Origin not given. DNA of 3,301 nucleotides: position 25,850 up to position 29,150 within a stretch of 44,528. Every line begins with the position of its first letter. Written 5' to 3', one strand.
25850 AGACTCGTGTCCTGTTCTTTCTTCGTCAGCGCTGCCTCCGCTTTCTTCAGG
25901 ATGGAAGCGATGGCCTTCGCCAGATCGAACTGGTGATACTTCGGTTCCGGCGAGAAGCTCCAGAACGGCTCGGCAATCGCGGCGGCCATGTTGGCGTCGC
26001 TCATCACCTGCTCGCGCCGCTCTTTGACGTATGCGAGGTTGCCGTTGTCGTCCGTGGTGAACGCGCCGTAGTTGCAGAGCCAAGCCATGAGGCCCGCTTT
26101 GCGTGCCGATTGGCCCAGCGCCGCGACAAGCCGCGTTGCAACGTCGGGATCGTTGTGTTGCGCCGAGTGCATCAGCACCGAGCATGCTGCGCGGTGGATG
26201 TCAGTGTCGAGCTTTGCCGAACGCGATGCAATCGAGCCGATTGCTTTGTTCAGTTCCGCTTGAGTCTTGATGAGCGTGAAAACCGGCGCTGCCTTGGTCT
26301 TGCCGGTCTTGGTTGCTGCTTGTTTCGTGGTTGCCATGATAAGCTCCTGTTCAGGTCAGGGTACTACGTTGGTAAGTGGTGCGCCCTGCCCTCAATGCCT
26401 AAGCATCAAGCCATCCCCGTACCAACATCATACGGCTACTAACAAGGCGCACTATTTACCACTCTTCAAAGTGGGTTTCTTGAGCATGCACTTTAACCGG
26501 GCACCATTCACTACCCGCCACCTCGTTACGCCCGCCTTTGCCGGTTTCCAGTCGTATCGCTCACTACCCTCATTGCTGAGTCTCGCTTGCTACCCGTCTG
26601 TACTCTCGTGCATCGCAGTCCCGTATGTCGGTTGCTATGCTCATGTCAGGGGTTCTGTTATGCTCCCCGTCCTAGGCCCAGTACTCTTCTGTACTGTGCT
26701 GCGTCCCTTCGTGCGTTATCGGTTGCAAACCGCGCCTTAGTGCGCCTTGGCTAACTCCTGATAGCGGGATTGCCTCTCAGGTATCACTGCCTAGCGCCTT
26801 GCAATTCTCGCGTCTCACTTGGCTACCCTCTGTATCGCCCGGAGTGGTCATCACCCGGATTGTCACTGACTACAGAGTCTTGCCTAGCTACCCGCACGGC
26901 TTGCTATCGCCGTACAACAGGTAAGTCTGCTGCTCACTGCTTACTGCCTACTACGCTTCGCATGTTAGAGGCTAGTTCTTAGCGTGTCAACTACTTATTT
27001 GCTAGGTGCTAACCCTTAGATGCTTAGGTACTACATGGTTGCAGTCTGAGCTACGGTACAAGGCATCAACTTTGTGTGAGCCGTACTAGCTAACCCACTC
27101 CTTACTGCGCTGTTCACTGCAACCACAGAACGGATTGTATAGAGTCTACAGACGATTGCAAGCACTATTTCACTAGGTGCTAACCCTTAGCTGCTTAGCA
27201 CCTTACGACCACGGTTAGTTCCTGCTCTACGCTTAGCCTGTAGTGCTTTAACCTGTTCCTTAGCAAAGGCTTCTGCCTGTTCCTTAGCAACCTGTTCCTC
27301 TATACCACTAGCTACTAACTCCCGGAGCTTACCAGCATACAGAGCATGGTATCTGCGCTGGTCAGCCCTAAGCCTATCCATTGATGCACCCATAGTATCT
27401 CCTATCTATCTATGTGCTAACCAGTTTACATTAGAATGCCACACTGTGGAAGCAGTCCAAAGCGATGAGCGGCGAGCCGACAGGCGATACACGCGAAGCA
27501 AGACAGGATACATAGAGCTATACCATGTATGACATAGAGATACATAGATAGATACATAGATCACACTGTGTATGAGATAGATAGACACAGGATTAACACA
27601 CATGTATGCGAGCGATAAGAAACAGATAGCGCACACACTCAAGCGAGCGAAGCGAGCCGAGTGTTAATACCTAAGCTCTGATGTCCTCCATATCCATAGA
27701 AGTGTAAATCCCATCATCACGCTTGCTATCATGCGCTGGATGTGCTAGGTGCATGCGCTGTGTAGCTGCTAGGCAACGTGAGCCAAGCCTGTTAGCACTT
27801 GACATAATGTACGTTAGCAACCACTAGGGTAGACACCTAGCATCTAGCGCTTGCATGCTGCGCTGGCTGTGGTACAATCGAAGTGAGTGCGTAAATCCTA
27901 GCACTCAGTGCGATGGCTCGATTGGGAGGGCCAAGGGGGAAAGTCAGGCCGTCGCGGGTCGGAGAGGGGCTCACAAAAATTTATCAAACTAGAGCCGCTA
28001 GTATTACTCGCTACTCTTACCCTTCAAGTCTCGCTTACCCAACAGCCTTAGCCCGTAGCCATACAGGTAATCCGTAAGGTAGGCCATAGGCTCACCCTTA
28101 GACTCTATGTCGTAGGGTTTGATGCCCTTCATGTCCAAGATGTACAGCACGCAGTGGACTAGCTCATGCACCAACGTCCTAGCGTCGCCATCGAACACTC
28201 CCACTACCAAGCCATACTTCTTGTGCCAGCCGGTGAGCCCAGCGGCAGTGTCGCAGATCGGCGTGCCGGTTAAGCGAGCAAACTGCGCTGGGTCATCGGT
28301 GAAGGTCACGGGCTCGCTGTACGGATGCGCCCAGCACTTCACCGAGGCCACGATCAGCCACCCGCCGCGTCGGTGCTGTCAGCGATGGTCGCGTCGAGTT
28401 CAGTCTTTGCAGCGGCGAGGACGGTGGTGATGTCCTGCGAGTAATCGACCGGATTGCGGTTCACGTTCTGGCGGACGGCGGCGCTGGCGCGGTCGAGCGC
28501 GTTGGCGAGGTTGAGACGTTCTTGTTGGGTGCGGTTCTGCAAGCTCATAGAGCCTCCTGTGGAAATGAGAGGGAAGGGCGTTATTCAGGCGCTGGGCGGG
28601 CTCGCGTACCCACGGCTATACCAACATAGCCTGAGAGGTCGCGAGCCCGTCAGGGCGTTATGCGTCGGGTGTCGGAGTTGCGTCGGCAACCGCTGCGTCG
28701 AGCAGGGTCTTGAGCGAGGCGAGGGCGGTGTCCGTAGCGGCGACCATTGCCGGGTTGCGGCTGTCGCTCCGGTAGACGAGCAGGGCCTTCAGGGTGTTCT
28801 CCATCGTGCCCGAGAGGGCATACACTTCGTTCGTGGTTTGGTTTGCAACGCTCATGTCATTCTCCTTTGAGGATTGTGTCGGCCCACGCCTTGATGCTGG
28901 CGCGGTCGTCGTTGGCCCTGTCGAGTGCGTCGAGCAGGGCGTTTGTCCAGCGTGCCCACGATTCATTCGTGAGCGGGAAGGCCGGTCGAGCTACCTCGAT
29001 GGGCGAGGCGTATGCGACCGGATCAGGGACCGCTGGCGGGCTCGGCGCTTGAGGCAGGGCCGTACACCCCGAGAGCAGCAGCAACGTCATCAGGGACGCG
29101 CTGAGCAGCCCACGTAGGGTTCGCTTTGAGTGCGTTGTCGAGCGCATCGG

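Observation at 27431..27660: An inverted second copy of the motif-2 plus GATACA-rich AT-block module points away from all genes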

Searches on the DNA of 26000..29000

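Call 29: search_rna_families(source=window, start=26000, end=29000, threshold=evalue, max_evalue=1)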
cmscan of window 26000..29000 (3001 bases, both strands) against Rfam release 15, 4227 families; matches with E-value up to 1: 0.
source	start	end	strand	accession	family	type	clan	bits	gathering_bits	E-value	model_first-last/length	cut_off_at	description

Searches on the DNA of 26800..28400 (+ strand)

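Call 6: search_dna_similar(query=window:26800-28400:+, collection=phages, mode=distant, max_rows=30)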
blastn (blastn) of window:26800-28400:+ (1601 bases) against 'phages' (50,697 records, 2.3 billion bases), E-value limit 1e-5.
No match.
